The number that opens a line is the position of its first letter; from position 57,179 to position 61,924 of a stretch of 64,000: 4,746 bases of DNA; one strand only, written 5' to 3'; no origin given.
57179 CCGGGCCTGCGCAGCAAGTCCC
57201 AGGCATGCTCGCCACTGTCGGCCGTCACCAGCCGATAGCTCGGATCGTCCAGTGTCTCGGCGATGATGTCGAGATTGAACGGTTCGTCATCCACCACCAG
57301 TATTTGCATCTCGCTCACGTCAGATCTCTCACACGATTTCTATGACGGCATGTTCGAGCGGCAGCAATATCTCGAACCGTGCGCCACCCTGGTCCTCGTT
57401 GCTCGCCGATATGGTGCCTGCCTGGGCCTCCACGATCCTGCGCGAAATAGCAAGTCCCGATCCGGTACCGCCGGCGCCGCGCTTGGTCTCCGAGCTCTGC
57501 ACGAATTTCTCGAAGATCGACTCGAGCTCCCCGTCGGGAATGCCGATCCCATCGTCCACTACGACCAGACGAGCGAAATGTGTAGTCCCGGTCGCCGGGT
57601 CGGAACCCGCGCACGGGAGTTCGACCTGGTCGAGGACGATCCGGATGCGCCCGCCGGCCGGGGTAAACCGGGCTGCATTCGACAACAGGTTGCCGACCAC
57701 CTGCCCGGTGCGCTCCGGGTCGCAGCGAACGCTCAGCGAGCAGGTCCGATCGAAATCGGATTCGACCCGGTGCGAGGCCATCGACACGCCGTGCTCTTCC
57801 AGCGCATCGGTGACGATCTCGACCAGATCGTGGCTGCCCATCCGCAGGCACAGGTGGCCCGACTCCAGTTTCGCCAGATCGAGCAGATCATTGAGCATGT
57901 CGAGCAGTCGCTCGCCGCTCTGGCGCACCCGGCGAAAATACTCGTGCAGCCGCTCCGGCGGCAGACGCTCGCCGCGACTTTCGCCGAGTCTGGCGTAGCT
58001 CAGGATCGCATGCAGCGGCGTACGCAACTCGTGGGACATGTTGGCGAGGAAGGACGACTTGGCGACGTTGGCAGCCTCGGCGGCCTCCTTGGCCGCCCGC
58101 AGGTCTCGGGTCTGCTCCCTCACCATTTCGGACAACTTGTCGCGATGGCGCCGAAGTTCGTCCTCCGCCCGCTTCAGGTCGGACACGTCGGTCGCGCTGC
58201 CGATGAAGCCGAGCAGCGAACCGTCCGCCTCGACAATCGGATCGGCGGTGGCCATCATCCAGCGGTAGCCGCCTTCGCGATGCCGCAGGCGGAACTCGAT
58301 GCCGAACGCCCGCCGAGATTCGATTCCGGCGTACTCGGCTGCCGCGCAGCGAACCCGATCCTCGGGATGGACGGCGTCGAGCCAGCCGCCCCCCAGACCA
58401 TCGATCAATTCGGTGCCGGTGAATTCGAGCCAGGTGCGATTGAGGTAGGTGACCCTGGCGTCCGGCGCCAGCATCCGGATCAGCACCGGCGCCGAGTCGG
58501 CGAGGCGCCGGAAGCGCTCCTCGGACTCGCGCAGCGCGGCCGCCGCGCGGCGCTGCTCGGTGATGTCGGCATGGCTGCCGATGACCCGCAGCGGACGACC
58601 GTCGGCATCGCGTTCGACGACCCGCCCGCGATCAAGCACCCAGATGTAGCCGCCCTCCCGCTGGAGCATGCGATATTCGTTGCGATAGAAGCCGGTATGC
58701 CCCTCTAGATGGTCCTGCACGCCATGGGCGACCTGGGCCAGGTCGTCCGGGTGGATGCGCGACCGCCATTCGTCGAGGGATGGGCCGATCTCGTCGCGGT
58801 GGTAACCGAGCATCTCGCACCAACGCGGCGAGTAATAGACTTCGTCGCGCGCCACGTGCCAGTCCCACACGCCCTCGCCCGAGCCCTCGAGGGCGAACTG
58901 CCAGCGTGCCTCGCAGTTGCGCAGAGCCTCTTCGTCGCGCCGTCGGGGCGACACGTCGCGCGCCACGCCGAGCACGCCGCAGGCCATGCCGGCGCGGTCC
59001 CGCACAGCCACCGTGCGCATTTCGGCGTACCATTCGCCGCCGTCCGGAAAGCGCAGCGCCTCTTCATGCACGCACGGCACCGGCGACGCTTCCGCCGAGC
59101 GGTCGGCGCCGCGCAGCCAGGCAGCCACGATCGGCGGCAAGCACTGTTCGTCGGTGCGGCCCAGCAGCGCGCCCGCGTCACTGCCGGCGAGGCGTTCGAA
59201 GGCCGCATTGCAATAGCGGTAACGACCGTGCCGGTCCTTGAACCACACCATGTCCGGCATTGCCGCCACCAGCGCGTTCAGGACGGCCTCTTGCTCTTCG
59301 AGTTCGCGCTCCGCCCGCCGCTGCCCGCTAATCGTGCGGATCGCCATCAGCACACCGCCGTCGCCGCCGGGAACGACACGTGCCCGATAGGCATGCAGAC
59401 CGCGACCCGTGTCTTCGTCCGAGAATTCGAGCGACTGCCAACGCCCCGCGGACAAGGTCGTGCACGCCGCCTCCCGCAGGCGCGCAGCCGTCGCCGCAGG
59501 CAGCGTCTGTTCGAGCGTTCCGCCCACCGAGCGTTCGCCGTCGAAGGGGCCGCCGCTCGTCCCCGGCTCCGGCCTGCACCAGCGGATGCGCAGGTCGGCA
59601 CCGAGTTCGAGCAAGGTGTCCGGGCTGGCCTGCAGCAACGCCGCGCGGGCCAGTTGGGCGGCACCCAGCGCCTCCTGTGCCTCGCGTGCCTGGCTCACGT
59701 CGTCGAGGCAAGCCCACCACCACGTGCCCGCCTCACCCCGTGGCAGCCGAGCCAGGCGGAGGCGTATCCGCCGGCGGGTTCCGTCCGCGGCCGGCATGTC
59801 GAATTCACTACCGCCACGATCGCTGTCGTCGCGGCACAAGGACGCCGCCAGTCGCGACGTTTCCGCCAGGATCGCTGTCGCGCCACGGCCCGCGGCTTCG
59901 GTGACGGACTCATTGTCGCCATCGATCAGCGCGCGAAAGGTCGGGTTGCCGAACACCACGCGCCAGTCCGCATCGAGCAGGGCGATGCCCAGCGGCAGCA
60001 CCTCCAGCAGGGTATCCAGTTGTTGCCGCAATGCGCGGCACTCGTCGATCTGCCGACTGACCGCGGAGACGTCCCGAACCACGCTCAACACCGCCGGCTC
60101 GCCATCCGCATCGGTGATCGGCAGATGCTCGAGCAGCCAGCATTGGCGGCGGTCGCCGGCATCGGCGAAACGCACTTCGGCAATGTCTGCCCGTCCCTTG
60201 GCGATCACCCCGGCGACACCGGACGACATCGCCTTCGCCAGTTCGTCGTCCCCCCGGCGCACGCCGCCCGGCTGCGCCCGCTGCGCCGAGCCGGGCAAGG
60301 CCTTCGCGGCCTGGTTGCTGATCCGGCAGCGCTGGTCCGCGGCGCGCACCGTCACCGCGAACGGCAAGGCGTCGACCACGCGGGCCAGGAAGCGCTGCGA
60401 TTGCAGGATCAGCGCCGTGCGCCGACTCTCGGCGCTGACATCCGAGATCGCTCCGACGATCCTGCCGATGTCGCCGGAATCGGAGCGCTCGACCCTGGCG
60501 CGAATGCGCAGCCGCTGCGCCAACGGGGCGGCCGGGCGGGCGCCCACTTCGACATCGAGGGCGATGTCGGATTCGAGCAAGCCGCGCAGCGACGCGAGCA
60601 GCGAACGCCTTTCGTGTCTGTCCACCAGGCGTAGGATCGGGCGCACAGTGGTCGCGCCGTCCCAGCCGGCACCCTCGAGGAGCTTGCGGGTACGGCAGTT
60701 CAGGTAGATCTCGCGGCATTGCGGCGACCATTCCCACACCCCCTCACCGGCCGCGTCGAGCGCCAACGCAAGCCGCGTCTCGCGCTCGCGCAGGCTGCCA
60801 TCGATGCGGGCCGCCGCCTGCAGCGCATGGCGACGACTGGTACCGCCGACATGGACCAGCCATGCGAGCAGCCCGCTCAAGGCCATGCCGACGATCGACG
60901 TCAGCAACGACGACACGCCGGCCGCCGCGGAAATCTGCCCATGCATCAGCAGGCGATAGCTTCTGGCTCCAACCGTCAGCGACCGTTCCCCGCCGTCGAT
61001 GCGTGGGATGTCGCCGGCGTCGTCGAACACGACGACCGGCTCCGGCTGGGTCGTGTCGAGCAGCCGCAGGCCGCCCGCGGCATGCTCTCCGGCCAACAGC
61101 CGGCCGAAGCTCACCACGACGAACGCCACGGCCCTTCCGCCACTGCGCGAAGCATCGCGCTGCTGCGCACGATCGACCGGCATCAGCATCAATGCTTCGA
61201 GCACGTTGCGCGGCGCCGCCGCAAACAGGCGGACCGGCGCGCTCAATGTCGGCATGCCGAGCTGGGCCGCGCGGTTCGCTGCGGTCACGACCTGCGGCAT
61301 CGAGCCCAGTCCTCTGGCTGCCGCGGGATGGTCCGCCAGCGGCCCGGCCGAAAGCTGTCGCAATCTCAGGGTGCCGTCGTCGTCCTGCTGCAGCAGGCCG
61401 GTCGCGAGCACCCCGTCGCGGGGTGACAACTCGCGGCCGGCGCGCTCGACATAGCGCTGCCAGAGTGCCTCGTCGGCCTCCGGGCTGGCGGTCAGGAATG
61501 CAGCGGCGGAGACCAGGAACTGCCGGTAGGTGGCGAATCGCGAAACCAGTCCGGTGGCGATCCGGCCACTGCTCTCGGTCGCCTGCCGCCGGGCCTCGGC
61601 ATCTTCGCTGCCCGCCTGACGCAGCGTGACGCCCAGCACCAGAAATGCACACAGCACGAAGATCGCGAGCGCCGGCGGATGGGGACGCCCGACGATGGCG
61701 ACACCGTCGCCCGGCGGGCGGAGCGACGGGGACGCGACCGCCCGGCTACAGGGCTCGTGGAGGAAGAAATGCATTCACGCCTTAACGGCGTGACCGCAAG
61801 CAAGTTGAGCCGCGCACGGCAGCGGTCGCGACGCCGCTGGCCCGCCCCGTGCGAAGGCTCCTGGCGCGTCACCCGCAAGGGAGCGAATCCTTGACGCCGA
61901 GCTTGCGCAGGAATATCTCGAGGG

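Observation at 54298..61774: Partner-switching kinase and phosphatase each under receiver control, driven by a 1481-aa CHASE/7xPAS kinase, with a PilZ protein but no STAS antagonist or sigma factor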

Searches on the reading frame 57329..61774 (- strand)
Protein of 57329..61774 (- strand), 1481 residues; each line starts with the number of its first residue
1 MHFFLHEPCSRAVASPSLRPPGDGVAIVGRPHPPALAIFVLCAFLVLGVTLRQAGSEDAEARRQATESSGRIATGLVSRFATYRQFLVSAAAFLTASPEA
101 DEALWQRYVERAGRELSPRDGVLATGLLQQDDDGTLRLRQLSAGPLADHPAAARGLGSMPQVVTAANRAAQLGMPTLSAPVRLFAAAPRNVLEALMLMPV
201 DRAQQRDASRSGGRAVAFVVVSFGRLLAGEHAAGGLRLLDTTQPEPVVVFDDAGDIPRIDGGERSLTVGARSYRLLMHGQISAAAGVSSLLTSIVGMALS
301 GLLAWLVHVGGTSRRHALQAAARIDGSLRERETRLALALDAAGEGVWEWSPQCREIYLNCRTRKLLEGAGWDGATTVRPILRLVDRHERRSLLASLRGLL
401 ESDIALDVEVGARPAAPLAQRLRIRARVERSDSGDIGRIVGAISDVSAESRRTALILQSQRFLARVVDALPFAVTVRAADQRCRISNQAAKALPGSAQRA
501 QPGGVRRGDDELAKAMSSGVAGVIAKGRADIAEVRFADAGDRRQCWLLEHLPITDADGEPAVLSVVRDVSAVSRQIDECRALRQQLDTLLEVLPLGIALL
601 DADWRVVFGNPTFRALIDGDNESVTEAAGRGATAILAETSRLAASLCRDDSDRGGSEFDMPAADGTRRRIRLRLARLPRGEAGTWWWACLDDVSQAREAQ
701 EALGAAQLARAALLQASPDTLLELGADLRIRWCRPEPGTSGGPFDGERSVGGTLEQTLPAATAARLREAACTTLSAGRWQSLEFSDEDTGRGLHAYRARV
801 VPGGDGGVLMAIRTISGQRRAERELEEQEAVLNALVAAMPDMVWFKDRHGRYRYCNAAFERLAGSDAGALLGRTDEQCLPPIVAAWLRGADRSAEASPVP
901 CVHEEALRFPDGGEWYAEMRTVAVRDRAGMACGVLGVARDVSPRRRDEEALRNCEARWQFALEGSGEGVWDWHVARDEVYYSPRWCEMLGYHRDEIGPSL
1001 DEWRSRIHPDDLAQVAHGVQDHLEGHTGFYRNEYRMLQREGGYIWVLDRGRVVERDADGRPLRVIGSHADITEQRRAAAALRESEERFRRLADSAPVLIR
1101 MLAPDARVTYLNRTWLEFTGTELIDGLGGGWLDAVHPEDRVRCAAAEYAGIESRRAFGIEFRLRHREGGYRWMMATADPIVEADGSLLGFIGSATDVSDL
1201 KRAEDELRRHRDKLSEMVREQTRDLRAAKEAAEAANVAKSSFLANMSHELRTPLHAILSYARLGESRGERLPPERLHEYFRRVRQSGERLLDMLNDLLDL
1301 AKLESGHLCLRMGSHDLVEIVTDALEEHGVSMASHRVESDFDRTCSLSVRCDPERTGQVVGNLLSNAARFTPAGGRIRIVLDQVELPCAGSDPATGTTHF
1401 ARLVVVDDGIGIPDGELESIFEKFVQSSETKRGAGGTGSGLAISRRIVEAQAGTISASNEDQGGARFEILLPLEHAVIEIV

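Call 3: search_protein_families(library=pfam, proteins=[window:57329-61774:-], max_evalue=0.01)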
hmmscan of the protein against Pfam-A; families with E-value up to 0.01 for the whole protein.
window:57329-61774:- (1481 aa): 8 families
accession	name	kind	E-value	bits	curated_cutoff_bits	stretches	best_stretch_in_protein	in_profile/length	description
PF08447.18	PAS_3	-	6e-45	151.9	25.6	2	979-1067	2-88/89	PAS fold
PF08448.16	PAS_4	-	1e-35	122.7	23.1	2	838-946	3-110/110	PAS fold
PF00989.32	PAS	-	3.1e-30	104.9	22.6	3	1086-1197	1-113/113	PAS fold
PF02518.31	HATPase_c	-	1.1e-24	87.5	26.4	1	1352-1474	2-110/111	Histidine kinase-, DNA gyrase B-, and HSP90-like ATPase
PF13188.13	PAS_8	-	1.4e-24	85.6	21.8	2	1086-1140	1-55/65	PAS domain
PF13426.13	PAS_9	-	2.1e-21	76.6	27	3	1099-1199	6-103/103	PAS domain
PF00512.31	HisKA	-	1.6e-19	70.1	26.9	1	1238-1306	1-66/66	His Kinase A (phospho-acceptor) domain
PF03924.19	CHASE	-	1.8e-06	28.3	25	1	147-245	74-183/189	CHASE domain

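Call 4: search_protein_families(library=ncbifam, proteins=[window:57329-61774:-], max_evalue=0.01)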
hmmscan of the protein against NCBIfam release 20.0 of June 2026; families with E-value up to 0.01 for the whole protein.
window:57329-61774:- (1481 aa): 77 families (the best 25 are shown)
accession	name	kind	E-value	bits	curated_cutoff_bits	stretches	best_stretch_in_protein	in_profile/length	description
NF041880.1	EPS_EpsF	equivalog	4.8e-71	239.7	900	4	1223-1472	258-492/492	response regulator EpsF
NF008302.0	PRK11091.1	equivalog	3.6e-57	194.1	838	2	1226-1474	270-506/779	aerobic respiration two-component sensor histidine kinase ArcB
TIGR02956.1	TMAO_torS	equivalog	9.9e-55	186.1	676.5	1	1199-1476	410-685/967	TMAO reductase system sensor histidine kinase/response regulator TorS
TIGR00229.1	sensory_box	domain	1.5e-50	170.5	22.9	3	1082-1207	1-126/126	PAS domain S-box protein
NF047874.1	MASE3_PAS_HK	subfamily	3.2e-46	158.4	560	1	1072-1475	251-627/655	MASE3 domain-containing sensor histidine kinase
NF046044.1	PnpS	equivalog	3.5e-45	154.7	400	1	1238-1472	169-390/390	two-component system histidine kinase PnpS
NF053781.1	cdiGMPphdstlr2612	equivalog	3.8e-42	144.1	1600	2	937-1113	568-742/1268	Tlr1612 family c-di-GMP phosphodiesterase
NF008543.0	PRK11466.1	equivalog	1.1e-40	139.3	982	1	1205-1477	403-666/914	TMAO reductase system sensor histidine kinase/response regulator TorS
NF041947.1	LuxQ_Vibrio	equivalog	1.2e-40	139.2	1200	1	1222-1476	455-699/843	quorum-sensing autoinducer 2 sensor kinase/phosphatase LuxQ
NF033092.0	HK_WalK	equivalog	6e-39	134.1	725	1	1236-1473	369-594/594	cell wall metabolism sensor histidine kinase WalK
NF041777.1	sens_FixL_Rhizob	equivalog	1.2e-38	133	850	4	962-1097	2-134/485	sensor protein FixL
NF008318.0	PRK11107.1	equivalog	1.4e-38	132.6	890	1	1221-1476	275-521/920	two-component sensor histidine kinase BarA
NF047465.1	hybrid_HK_LvrA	exception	5.8e-37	127.1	1200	1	1205-1475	172-424/819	hybrid histidine kinase/response regulator LvrA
NF007298.0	PRK09776.1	equivalog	1.1e-35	122.9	1135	2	911-1114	384-583/1111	diguanylate cyclase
NF011874.0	PRK15347.1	equivalog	1.6e-35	122.5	852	1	1205-1475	364-616/921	two component system sensor kinase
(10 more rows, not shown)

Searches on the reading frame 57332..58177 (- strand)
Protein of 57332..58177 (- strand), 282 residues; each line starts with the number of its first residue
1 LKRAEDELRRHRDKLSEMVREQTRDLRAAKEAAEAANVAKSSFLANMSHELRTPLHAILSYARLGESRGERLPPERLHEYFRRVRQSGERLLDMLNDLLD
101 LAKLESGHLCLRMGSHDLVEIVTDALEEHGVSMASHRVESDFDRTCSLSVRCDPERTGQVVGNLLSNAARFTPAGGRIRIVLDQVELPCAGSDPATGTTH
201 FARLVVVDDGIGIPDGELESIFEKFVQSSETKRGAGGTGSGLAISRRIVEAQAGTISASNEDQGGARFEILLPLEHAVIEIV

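Call 44: search_protein_families(library=pfam, proteins=[window:57332-58177:-], max_evalue=0.1)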
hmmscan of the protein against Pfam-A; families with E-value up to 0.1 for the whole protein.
window:57332-58177:- (282 aa): 3 families
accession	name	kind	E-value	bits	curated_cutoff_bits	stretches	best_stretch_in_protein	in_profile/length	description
PF02518.31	HATPase_c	-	7.2e-26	91.2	26.4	1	153-275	2-110/111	Histidine kinase-, DNA gyrase B-, and HSP90-like ATPase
PF00512.31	HisKA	-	1.6e-20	73.4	26.9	1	39-107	1-66/66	His Kinase A (phospho-acceptor) domain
PF13589.12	HATPase_c_3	-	0.0034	17.9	25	1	202-264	34-99/137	Histidine kinase-, DNA gyrase B-, and HSP90-like ATPase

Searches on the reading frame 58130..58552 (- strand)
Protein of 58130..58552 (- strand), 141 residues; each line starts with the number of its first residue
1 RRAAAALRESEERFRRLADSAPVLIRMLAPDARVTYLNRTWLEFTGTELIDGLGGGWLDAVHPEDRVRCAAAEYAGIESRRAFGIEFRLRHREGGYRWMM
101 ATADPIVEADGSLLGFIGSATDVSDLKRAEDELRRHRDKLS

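Call 44: search_protein_families(library=pfam, proteins=[window:58130-58552:-], max_evalue=0.1)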
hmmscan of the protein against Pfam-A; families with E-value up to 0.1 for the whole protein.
window:58130-58552:- (141 aa): 5 families
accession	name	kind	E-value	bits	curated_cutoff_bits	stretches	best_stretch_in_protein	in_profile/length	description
PF08447.18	PAS_3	-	2.1e-15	57.2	25.6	1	35-119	2-88/89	PAS fold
PF00989.32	PAS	-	3.8e-12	46.6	22.6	1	12-123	1-113/113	PAS fold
PF13188.13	PAS_8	-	3e-08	33.7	21.8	1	12-66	1-55/65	PAS domain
PF08448.16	PAS_4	-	4.2e-08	33.8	23.1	1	19-128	2-110/110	PAS fold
PF13426.13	PAS_9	-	7.2e-08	33.1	27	1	24-125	5-103/103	PAS domain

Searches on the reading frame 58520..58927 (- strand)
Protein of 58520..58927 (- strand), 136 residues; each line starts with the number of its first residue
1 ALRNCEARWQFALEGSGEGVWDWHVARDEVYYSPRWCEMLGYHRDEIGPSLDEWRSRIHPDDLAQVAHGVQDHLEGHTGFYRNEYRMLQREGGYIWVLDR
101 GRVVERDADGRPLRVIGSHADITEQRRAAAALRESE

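Call 44: search_protein_families(library=pfam, proteins=[window:58520-58927:-], max_evalue=0.1)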
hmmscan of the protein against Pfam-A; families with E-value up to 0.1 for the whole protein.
window:58520-58927:- (136 aa): 6 families
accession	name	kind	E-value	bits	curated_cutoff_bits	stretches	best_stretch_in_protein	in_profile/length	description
PF08447.18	PAS_3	-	2.9e-27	95.2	25.6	1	30-118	2-88/89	PAS fold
PF13426.13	PAS_9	-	7.8e-06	26.5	27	1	30-124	14-103/103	PAS domain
PF00989.32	PAS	-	9.3e-06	26.1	22.6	1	8-122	2-113/113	PAS fold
PF13188.13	PAS_8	-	0.0015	18.8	21.8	1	7-59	1-55/65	PAS domain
PF08448.16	PAS_4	-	0.0072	17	23.1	1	30-127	18-110/110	PAS fold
PF19135.5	DUF5818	-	0.094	12.7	27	1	84-120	9-44/57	Protein of unknown function (DUF5818)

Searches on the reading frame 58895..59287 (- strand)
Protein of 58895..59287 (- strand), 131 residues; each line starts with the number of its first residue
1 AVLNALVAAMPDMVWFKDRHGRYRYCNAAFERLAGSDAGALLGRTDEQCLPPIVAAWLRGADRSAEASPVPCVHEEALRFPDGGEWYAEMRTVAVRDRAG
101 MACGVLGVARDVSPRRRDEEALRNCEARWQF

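Call 44: search_protein_families(library=pfam, proteins=[window:58895-59287:-], max_evalue=0.1)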
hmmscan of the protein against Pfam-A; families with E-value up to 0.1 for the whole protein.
window:58895-59287:- (131 aa): 4 families
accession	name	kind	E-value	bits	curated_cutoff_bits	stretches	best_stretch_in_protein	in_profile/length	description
PF08448.16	PAS_4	-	5e-19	69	23.1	1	9-117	3-110/110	PAS fold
PF00989.32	PAS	-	4.6e-10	40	22.6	1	4-112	4-113/113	PAS fold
PF13188.13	PAS_8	-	1.9e-07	31.2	21.8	1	3-60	3-60/65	PAS domain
PF13426.13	PAS_9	-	1.3e-06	29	27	1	11-113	1-102/103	PAS domain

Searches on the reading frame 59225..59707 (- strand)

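Call 44: search_protein_families(library=pfam, proteins=[window:59225-59707:-], max_evalue=0.1)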
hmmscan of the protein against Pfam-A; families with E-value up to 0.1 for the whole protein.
window:59225-59707:- (161 aa): 1 family
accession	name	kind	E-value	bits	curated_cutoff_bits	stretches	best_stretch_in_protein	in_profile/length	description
PF08448.16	PAS_4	-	0.00058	20.5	23.1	1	26-131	2-110/110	PAS fold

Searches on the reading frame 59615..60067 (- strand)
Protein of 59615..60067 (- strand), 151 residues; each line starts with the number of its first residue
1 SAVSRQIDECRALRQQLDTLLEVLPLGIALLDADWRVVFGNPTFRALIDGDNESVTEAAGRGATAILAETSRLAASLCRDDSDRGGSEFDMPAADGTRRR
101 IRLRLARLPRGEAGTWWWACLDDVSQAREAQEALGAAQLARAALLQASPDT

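Call 44: search_protein_families(library=pfam, proteins=[window:59615-60067:-], max_evalue=0.1)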
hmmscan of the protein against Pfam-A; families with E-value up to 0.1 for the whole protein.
window:59615-60067:- (151 aa): 4 families
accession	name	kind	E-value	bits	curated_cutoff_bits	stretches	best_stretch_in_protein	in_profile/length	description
PF13188.13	PAS_8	-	0.00061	20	21.8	1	16-48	2-34/65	PAS domain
PF08448.16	PAS_4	-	0.012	16.3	23.1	1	21-56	1-36/110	PAS fold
PF17765.7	MLTR_LBD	-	0.024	15.1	26.3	1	13-53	1-42/168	MmyB-like transcription regulator ligand binding domain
PF12860.13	PAS_7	-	0.032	14.8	27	1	21-65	1-43/115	PAS fold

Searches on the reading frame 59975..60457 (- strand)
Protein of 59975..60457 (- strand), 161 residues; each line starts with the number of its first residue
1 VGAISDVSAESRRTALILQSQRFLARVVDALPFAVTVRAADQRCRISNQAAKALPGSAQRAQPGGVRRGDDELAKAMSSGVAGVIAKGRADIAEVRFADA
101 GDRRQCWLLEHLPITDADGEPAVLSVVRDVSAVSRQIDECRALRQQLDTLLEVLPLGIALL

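Call 44: search_protein_families(library=pfam, proteins=[window:59975-60457:-], max_evalue=0.1)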
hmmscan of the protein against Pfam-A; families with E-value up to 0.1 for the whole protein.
window:59975-60457:- (161 aa): 1 family
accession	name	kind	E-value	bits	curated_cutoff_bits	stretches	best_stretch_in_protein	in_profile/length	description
PF08448.16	PAS_4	-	0.00022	21.8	23.1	1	28-134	1-109/110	PAS fold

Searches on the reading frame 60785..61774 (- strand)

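Call 44: search_protein_families(library=pfam, proteins=[window:60785-61774:-], max_evalue=0.1)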
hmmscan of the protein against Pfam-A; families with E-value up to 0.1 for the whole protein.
window:60785-61774:- (330 aa): 1 family
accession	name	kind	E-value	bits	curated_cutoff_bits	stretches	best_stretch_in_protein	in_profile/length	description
PF03924.19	CHASE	-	4e-07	30.4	25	1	145-246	72-184/189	CHASE domain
